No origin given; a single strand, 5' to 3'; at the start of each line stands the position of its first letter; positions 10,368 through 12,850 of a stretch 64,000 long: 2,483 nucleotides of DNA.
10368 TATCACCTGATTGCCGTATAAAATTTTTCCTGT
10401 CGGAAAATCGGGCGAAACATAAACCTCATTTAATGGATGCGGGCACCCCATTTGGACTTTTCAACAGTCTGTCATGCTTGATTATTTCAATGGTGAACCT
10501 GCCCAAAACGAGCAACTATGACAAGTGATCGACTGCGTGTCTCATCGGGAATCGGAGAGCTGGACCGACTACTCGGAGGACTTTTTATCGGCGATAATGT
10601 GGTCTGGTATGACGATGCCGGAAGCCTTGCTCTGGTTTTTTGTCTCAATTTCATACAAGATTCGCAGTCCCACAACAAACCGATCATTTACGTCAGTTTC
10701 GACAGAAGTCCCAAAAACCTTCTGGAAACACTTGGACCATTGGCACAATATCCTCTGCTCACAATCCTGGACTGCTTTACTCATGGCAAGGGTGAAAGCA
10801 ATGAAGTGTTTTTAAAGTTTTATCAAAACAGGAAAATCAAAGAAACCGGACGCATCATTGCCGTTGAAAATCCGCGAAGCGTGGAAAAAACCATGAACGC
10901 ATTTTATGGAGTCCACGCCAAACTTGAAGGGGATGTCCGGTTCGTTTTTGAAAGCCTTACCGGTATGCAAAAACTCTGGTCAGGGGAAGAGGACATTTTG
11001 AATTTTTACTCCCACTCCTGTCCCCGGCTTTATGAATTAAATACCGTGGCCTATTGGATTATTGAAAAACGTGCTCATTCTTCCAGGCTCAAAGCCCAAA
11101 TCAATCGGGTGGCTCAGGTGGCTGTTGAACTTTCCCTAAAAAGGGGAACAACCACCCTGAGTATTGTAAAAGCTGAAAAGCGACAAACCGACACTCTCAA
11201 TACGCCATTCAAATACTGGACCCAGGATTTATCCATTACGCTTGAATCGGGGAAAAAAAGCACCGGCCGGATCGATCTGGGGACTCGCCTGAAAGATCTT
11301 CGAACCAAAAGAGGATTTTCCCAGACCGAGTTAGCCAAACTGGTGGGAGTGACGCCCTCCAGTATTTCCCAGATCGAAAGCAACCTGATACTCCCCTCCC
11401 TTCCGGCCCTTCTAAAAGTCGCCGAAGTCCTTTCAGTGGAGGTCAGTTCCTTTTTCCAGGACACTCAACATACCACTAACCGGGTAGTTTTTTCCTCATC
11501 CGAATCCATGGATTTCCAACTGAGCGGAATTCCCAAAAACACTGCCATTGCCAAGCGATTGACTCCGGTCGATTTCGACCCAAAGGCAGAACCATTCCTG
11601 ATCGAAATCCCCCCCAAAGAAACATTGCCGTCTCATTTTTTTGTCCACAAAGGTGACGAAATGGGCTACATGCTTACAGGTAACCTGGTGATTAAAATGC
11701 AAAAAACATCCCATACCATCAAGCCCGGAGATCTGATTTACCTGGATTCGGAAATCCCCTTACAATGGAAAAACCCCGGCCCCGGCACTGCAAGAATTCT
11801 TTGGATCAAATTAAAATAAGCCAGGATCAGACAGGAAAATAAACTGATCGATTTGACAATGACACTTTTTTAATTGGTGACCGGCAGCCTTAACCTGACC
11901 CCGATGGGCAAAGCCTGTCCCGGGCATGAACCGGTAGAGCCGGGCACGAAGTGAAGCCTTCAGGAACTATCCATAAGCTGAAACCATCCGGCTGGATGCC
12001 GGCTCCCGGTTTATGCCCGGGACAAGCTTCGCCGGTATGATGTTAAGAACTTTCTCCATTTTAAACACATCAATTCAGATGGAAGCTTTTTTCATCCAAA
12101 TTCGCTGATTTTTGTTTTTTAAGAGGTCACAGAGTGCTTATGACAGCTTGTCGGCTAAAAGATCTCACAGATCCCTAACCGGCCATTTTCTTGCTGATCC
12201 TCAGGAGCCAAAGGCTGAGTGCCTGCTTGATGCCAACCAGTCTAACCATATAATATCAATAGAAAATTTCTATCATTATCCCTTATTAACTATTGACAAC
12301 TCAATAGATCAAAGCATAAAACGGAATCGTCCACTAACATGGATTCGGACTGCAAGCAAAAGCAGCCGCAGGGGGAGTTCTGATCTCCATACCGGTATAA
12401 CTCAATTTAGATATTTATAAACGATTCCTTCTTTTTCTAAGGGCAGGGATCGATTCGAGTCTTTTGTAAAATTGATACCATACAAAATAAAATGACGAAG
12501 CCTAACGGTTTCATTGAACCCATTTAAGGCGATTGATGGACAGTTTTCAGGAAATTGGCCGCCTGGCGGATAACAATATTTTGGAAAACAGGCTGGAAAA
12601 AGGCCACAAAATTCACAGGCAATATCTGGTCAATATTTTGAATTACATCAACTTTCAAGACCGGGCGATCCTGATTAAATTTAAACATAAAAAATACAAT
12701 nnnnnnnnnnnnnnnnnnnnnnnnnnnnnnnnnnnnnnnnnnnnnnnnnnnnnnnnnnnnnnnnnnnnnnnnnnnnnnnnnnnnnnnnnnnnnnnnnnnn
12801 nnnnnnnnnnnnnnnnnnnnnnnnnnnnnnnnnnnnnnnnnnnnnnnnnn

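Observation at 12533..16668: Two-gene c-di-GMP module: a 691-aa protein of unknown family with degenerate tandem PilZ-like segments, coupled to a membrane GAF-HD-GYP phosphodiesterase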

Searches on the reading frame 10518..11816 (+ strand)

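Call 16: search_protein_families(library=pfam, proteins=[window:10518-11816:+], max_evalue=0.1)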
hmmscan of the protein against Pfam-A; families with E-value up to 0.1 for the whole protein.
window:10518-11816:+ (433 aa): 10 families
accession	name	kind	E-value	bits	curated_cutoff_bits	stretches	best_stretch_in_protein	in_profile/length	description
PF01381.28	HTH_3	-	2.5e-14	53.5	23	1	258-309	1-52/55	Helix-turn-helix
PF13560.12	HTH_31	-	4.8e-12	46.4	27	1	253-307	1-56/64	Helix-turn-helix domain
PF07883.17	Cupin_2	-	1.8e-11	44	27.2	1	361-430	2-69/70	Cupin domain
PF12844.13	HTH_19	-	4.6e-08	33.3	30.2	1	255-305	1-51/64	Helix-turn-helix domain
PF06745.19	ATPase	-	0.00043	20.1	26.6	1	8-72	1-67/231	KaiC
PF13443.12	HTH_26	-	0.00051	20.7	22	1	257-309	1-54/63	Cro/C1-type HTH DNA-binding domain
PF05625.17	PAXNEB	-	0.00056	19.5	28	1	5-72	16-85/366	PAXNEB protein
PF13744.12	HTH_37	-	0.01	16.1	27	1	251-308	16-74/80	Helix-turn-helix domain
PF13518.12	HTH_28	-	0.059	13.9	25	0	263-288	9-34/52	Helix-turn-helix domain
PF13545.12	HTH_Crp_2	-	0.085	13.3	27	0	264-287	20-43/70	Crp-like helix-turn-helix domain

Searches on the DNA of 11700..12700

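Call 39: search_rna_families(source=window, start=11700, end=12700, threshold=evalue, max_evalue=1)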
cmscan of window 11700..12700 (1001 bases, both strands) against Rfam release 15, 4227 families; matches with E-value up to 1: 1.
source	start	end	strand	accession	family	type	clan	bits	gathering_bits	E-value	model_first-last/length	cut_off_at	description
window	11905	12035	-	RF00926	MIR1151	Gene; miRNA;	-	26.5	90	0.14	1-110/110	no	MIR1151 microRNA precursor family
